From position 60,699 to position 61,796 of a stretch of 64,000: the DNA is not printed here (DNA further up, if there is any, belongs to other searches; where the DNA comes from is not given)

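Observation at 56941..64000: AT-rich defense island: MmeI-like Type IIG enzyme, HEPN-motif protein, decayed P4 integrase and SIR2 system, adjacent to the virB3-virB4 locus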

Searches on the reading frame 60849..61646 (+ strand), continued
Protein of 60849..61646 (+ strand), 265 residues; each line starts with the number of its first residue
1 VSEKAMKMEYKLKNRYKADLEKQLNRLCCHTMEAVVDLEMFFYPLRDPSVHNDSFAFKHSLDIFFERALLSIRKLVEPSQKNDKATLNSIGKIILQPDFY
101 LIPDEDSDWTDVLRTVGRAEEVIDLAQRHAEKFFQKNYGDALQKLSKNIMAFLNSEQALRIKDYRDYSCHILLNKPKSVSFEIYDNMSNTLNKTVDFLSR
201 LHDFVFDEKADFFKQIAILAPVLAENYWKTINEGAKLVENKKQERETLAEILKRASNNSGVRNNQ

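Call 64: search_protein_families(library=pfam, proteins=[P0141, P0131, P0132, P0133, P0135, P0137, P0138, P0130, P0134, P0139], max_evalue=0.1)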
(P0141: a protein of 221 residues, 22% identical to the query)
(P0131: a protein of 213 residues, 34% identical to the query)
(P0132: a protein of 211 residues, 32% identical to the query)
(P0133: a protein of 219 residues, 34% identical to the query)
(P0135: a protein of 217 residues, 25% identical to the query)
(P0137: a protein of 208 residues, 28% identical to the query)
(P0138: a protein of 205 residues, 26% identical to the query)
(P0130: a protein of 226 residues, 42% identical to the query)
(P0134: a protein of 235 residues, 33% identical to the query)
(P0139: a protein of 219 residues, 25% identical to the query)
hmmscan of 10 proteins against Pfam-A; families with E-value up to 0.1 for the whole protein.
P0141 (221 aa): 2 families
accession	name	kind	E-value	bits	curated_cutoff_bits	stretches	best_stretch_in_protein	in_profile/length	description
PF18734.6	HEPN_AbiU2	-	9.4e-07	28.9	26.8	1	50-183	46-193/193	AbiU2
PF04435.23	SPK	-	0.027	15.1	22.1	1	71-157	14-96/104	Domain of unknown function (DUF545)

P0131 (213 aa): 1 family
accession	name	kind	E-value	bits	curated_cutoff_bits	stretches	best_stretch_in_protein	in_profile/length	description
PF18734.6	HEPN_AbiU2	-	9.1e-06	25.7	26.8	1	30-165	25-175/193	AbiU2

P0132 (211 aa): 2 families
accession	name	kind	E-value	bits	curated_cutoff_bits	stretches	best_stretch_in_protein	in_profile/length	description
PF06815.18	RVT_connect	-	0.027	15.2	23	0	3-39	41-77/102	Reverse transcriptase connection domain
PF05494.18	MlaC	-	0.044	14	26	1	79-124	39-84/166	MlaC protein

P0133 (219 aa): 0 families

P0135 (217 aa): 0 families

P0137 (208 aa): 3 families
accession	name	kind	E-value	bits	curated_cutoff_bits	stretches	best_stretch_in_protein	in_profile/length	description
PF18734.6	HEPN_AbiU2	-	0.00018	21.5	26.8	1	50-124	44-128/193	AbiU2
PF18739.6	HEPN_Apea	-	0.0094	16.8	24.4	1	89-158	50-125/136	Apea-like HEPN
PF18730.6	HEPN_Cthe2314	-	0.01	16.3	27.1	1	83-141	80-136/174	Cthe_2314-like HEPN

P0138 (205 aa): 1 family
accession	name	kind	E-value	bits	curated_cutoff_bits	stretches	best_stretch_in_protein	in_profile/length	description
PF23757.1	TPR_HPS5_insect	-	0.02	15.2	27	1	77-181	16-106/184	Insect HPS5 TPR domain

P0130 (226 aa): 1 family
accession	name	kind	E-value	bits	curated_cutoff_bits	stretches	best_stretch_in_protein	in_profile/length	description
PF15431.11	TMEM190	-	0.035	14.6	25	1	133-186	43-94/128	Transmembrane protein 190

P0134 (235 aa): 5 families
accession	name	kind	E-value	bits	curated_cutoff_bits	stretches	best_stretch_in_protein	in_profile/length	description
PF23138.1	CTLH_Armc9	-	0.0013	19.5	27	1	94-162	6-76/135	Armc9, CTLH-like domain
PF20876.2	VipE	-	0.015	15.7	27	0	59-151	28-118/125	Effector protein VipE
PF01765.24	RRF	-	0.025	14.8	29.7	1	69-164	51-141/164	Ribosome recycling factor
PF07156.20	Prenylcys_lyase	-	0.063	12.7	27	1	5-86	203-282/363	Prenylcysteine lyase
PF24720.1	DUF7673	-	0.075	13.5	27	0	183-228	35-83/85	Family of unknown function (DUF7673)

P0139 (219 aa): 5 families
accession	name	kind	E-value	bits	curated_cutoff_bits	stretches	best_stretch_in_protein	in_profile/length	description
PF18730.6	HEPN_Cthe2314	-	0.00057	20.4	27.1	1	91-165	92-165/174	Cthe_2314-like HEPN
PF09330.16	Lact-deh-memb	-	0.002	18.1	25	1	88-166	61-138/290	D-lactate dehydrogenase, membrane binding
PF18502.6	Mrpl_C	-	0.0081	16.9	25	1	78-153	20-84/111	54S ribosomal protein L8 C-terminal domain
PF08651.15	DASH_Duo1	-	0.053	13.8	25.4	0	194-218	12-36/74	DASH complex subunit Duo1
PF10241.14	KxDL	-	0.077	13.7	27.2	0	124-160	40-76/86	Uncharacterized conserved protein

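Call 78: find_encoding_contigs(protein=P0139, flank=6000, max_places=4)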
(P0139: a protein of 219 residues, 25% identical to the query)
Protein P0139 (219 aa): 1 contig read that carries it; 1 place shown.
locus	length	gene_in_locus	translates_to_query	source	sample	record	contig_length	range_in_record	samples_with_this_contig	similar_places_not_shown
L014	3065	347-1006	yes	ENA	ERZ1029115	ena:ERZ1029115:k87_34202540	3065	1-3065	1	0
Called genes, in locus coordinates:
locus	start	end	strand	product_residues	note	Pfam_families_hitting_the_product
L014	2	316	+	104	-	?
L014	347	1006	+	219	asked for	-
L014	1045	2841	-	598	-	-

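Call 79: find_encoding_contigs(protein=P0135, flank=6000, max_places=4)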
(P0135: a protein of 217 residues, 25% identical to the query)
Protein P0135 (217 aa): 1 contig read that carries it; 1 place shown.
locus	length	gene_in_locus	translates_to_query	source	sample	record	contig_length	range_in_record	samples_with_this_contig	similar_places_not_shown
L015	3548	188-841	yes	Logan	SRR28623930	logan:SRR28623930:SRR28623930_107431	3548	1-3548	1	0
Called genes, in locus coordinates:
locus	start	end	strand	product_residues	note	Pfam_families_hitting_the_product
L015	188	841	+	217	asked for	PF27216:YopA_C (weak)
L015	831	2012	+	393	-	PF13356:Arm-DNA-bind_3, PF00589:Phage_integrase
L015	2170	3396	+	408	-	PF13173:AAA_14, PF13635:DUF4143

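Call 80: find_encoding_contigs(protein=P0134, flank=6000, max_places=4)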
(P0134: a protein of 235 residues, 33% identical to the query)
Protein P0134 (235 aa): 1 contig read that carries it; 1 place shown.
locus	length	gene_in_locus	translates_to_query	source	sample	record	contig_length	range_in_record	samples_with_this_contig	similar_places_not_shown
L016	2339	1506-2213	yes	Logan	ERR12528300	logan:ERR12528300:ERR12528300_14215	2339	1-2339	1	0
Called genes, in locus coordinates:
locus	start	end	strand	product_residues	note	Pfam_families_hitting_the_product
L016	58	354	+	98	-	PF13146:TRL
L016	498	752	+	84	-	-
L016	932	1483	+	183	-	PF00239:Resolvase, PF02796:HTH_7 (weak)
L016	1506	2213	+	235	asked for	-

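Call 87: find_related_loci(query=L015:831-2009:+, collection=viral_contigs, flank=5000)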
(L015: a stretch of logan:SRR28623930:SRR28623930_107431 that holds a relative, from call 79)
Query L015:831-2009:+ (393 aa) in viral_contigs; peptide patterns used: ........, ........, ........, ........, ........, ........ (x = any residue, [..] = any of these).
12 stretches matched a pattern, but none encodes a relative of the query by tblastn (E <= 1e-3).

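Call 88: search_dna_similar(query=window:60849-61643:+, collection=plasmids, mode=protein, max_evalue=0.001, max_rows=15)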
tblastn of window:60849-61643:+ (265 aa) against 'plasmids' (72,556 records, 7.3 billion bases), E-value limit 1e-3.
No match.

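Call 89: search_dna_similar(query=window:60849-61643:+, collection=phages, mode=protein, max_evalue=0.001, max_rows=15)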
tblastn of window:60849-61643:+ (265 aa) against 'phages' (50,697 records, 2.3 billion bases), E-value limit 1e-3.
No match.

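Call 90: search_dna_similar(query=L015:831-2009:+, collection=plasmids, mode=protein, max_evalue=1e-20, max_rows=12)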
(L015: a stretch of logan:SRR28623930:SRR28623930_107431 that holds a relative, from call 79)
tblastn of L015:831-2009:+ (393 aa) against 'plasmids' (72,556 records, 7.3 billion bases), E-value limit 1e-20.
Records with a match: 54; places in all: 55; records where one place covers at least 80% of the query: 49.
Best place of each record, by identity: <60% 54.
By first word of the organism name: Pseudosulfitobacter 30; Ruegeria 3; Paracoccus 3; Pseudomonas 3; Acetobacter 3; Azospirillum 2; Indioceanicola 1; Roseicitreum 1; Shinella 1; Aeromonas 1; and 6 more.
By predicted mobility (MOB-suite, as given by PLSDB): non-mobilizable 46; conjugative 7; mobilizable 1.
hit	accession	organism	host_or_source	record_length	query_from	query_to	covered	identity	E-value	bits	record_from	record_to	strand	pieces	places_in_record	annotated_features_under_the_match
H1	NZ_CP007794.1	Azospirillum argentinense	Triticum aestivum L.,Root,wheat ...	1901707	58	373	80%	34.1%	9e-45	172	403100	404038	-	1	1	record has no annotation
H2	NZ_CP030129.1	Indioceanicola profundi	sediment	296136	58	393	85%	31.8%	5e-42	164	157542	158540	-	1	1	site-specific integrase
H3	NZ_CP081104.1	Ruegeria conchae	-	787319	18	376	91%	29.2%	6e-33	138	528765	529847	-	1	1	site-specific integrase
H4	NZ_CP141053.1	Paracoccus denitrificans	-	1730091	58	374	81%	32.7%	3e-41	162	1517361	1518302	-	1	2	none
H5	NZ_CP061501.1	Roseicitreum antarcticum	Intertidal sediment,Sandy intertidal ...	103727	4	377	95%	27.3%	4e-25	115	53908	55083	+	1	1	site-specific integrase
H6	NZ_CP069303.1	Shinella sp. PSBB067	monoisolate,Minnesota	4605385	58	378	82%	31.6%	9e-30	129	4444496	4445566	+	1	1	none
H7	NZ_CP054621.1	Azospirillum oryzae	cell culture,soil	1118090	58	373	80%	31.2%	2e-29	127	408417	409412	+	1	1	record has no annotation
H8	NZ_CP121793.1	Aeromonas caviae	Homo sapiens,plasma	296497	8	382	95%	26.2%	1e-22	107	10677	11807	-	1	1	site-specific integrase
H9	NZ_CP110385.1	Tritonibacter mobilis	-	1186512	58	392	85%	29.2%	9e-35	143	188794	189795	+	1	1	record has no annotation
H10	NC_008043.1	Ruegeria sp. TM1040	-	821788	58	392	85%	28.9%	7e-34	140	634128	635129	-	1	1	site-specific integrase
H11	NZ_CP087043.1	Pseudosulfitobacter pseudonitzschiae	Mediolabrus comicus,The surface ...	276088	7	373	93%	26.3%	7e-21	102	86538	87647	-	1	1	site-specific integrase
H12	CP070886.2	Pseudosulfitobacter pseudonitzschiae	Skeletonema costatum,The surface ...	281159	7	373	93%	26.3%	7e-21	102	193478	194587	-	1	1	tyrosine-type recombinase/integrase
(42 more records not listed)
